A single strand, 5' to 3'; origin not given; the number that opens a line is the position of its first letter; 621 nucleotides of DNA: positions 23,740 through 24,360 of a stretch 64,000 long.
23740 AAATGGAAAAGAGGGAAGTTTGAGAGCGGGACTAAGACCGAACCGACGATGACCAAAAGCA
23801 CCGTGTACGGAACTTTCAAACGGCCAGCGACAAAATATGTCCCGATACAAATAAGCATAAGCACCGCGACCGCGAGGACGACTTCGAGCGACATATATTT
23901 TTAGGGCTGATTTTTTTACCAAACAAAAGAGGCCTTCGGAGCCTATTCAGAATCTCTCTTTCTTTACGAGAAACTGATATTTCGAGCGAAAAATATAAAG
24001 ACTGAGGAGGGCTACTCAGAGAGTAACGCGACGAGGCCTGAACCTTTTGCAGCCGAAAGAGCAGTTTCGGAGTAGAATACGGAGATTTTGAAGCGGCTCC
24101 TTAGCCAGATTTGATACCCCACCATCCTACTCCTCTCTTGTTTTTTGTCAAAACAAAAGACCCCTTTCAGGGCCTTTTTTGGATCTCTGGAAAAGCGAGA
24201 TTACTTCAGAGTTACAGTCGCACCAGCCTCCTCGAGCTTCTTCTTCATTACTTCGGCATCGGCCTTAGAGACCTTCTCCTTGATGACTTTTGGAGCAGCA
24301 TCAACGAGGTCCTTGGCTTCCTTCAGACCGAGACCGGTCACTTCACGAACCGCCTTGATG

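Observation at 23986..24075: Conserved ~60-90 nt intergenic element present twice in the same orientation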

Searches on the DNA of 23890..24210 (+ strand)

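Call 10: search_rna_families(source=window, start=23890, end=24210, threshold=evalue, max_evalue=10, show_alignments=3)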
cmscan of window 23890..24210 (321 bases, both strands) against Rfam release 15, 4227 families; matches with E-value up to 10: 2.
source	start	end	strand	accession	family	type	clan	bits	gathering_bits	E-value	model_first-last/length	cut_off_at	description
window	23910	23992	-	RF01633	ceN43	Gene; snRNA; snoRNA; HACA-box;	-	17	50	0.59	1-129/129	no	Caenorhabditis snoRNA ceN43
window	23891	24003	-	RF00420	SNORA61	Gene; snRNA; snoRNA; HACA-box;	-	15.2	74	1.6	1-132/132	no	Small nucleolar RNA SNORA61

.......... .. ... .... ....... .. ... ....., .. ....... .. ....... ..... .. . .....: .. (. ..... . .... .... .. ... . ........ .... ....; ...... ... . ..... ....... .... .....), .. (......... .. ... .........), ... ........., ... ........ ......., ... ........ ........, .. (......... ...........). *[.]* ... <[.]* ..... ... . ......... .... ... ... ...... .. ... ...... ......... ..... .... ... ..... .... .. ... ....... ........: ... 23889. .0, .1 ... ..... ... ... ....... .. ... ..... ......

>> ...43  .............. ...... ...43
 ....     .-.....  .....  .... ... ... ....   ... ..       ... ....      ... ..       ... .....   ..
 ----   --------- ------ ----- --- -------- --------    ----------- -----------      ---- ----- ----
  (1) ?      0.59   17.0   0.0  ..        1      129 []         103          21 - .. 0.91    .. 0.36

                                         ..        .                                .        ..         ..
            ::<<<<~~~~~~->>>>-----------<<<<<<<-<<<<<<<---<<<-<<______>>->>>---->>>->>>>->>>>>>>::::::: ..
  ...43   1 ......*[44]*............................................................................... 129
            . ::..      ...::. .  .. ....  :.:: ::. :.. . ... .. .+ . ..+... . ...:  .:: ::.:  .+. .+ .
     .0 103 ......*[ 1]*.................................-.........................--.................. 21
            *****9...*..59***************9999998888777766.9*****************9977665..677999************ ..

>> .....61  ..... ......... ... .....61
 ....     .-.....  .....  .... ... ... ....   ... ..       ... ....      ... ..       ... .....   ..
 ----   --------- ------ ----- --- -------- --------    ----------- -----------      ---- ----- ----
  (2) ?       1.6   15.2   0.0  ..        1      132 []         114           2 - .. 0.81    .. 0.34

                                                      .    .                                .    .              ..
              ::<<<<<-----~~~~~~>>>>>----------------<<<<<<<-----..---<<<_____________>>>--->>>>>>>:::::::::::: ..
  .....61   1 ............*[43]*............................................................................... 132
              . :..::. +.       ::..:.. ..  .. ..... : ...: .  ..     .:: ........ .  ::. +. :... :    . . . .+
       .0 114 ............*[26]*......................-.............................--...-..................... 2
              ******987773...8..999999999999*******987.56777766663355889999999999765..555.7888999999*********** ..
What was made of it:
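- On Described RNA families (Rfam 15), including 6S RNA, ribozymes and riboswitches: At E <= 10 around copy A there were only two chance snoRNA matches (call 10).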

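Call 38: build_rna_model(alignment_id=A4, structure=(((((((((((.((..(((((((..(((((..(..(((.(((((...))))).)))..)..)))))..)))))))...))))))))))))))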
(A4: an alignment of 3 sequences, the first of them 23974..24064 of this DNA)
Model R1 built from alignment A4 (3 sequences, 91 columns); structure: as given.
model positions 91; base pairs 34; branch points 0; effective number of sequences 0.97; information 0.626 bits per position. Calibrated on 0.2 Mb of random sequence (short: E-values are rough).
structure used (alignment columns):
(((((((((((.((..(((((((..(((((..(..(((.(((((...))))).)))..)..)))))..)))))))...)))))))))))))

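Call 39: search_with_rna_model(model_id=R1, sources=[window, L002, L003, L004, L005, L006], max_evalue=10)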
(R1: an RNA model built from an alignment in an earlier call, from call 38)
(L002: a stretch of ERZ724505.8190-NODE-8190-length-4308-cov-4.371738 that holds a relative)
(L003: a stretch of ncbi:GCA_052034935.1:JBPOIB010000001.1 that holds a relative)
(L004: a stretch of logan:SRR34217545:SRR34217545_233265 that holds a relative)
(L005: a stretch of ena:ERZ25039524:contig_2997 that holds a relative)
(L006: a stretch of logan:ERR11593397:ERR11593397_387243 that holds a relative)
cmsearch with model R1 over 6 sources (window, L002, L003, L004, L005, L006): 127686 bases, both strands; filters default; matches with E-value up to 10: 3.
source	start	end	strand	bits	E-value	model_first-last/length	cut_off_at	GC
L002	540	630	+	109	1.1e-27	1-91/91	no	0.37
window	23974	24064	+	97.2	2.4e-24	1-91/91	no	0.48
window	35589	35679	+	96.4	4.3e-24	1-91/91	no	0.49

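Call 40: search_dna_similar(query=window:23936-24102:+, collection=phages, mode=distant, max_evalue=1)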
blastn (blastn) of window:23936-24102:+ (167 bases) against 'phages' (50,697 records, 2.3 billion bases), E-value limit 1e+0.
No match.

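Call 41: search_dna_similar(query=window:23936-24102:+, collection=plasmids, mode=distant, max_evalue=1)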
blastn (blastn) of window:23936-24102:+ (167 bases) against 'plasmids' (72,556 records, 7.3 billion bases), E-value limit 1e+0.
No match.

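Call 47: search_with_rna_model(model_id=R1, sources=[L007, L008, L009, L010], max_evalue=10)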
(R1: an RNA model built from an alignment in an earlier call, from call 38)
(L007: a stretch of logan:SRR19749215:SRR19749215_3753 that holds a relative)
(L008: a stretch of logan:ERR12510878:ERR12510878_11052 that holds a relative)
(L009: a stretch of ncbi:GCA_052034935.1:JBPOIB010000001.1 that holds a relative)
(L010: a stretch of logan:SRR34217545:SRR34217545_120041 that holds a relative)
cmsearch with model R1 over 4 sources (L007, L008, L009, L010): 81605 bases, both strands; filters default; matches with E-value up to 10: 0.
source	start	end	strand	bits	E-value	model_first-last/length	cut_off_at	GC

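Call 57: search_with_rna_model(model_id=R1, sources=[L014, L015, L016, L017, L018, L019, L011], max_evalue=10, show_alignments=3)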
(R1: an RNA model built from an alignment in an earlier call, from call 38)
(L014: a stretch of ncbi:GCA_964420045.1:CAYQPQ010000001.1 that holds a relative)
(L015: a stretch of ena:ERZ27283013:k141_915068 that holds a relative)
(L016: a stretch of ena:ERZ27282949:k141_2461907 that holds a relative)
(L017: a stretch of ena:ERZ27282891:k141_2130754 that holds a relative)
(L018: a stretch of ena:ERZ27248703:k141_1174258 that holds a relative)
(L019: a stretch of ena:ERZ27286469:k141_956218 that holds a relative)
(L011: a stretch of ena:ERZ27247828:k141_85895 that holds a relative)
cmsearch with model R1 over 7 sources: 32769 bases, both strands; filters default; matches with E-value up to 10: 7.
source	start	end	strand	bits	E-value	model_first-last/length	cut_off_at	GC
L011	1031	1121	-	97.2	6.1e-25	1-91/91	no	0.48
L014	10242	10307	+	29.8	6.8e-06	14-79/91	no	0.53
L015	473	538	+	29.8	6.8e-06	14-79/91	no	0.53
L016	794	859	+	29.8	6.8e-06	14-79/91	no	0.53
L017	415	480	+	29.8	6.8e-06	14-79/91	no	0.53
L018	522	587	+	29.8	6.8e-06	14-79/91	no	0.53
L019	244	309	+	29.8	6.8e-06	14-79/91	no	0.53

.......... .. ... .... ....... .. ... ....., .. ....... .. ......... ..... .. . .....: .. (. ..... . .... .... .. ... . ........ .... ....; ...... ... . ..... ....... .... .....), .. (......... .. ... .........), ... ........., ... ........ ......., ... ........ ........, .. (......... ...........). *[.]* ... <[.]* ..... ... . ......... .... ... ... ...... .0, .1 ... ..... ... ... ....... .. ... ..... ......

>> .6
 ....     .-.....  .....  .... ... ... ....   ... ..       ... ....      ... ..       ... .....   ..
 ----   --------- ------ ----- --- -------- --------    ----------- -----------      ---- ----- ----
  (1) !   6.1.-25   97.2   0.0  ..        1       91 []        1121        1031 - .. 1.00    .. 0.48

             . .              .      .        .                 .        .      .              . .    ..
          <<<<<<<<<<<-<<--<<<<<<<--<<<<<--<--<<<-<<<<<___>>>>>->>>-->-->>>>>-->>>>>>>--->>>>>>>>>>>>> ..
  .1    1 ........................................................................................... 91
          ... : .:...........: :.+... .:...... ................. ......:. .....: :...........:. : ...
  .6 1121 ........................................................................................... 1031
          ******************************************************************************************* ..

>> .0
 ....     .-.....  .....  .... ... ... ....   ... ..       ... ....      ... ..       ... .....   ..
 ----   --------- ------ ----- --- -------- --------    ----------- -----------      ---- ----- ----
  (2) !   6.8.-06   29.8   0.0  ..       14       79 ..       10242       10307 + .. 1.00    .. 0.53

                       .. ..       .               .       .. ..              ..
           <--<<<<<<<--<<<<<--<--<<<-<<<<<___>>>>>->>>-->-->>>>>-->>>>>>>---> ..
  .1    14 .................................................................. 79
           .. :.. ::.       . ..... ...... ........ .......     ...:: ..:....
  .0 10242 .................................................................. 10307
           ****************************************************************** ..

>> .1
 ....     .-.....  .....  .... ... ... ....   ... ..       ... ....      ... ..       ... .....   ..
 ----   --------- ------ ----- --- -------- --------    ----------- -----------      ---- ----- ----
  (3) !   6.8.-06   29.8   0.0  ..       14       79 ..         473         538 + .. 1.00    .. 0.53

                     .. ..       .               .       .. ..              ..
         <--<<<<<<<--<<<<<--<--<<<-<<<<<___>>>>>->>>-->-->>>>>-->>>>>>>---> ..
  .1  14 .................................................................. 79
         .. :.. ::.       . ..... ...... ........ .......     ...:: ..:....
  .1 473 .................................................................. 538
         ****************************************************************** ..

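Call 70: search_with_rna_model(model_id=R1, sources=[L020, L021, L022, L023, L024], max_evalue=10)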
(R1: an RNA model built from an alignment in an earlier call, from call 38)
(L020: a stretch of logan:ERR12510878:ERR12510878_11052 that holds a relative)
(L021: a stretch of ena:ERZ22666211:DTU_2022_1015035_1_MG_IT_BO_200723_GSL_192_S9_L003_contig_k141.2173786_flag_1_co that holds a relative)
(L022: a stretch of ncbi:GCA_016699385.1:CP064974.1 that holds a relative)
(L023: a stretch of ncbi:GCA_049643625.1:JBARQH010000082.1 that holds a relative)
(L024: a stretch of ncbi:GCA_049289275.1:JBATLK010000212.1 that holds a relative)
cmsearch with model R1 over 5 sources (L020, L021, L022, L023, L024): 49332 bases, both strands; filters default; matches with E-value up to 10: 0.
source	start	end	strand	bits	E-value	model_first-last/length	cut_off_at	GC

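Call 74: search_dna_similar(query=window:23936-24102:+, collection=ecoli_genomes, mode=distant, max_evalue=1, max_rows=5)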
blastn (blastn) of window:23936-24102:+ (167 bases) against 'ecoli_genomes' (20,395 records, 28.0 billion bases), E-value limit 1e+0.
No match.
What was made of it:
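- Closest known: ERIC / IRU elements of enterobacteria. Different: There is no sequence similarity to any E. coli genome (call 74).
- Tried and rejected: Phage, plasmid and E. coli collections: no match (calls 40, 41, 74).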

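Call 76: search_with_rna_model(model_id=R1, sources=[L025, L027, L028, L029, L030, L031, L032, L033, L034], max_evalue=10)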
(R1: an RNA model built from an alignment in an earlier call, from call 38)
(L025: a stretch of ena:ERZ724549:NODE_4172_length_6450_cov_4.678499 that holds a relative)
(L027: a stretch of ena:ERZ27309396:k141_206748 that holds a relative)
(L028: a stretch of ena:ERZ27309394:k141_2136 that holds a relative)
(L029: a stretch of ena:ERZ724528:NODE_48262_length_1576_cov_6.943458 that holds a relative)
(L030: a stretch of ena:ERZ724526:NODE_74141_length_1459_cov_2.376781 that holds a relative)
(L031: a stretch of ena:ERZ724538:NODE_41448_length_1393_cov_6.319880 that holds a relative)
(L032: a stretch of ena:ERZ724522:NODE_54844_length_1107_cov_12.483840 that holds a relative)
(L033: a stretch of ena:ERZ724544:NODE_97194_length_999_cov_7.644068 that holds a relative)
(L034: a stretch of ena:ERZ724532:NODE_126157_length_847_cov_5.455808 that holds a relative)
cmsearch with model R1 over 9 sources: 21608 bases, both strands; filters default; matches with E-value up to 10: 3.
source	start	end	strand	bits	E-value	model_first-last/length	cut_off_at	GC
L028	1081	1171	+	109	1.9e-28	1-91/91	no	0.37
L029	241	331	+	109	1.9e-28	1-91/91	no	0.37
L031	394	484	+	109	1.9e-28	1-91/91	no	0.37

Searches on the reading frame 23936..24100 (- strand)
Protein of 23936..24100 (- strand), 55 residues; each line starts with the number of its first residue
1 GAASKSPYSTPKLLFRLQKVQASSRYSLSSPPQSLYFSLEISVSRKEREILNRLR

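Call 89: search_protein_families(library=pfam, proteins=[window:23936-24100:-], max_evalue=10)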
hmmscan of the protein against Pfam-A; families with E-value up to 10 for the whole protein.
seq(55 aa): 0 families
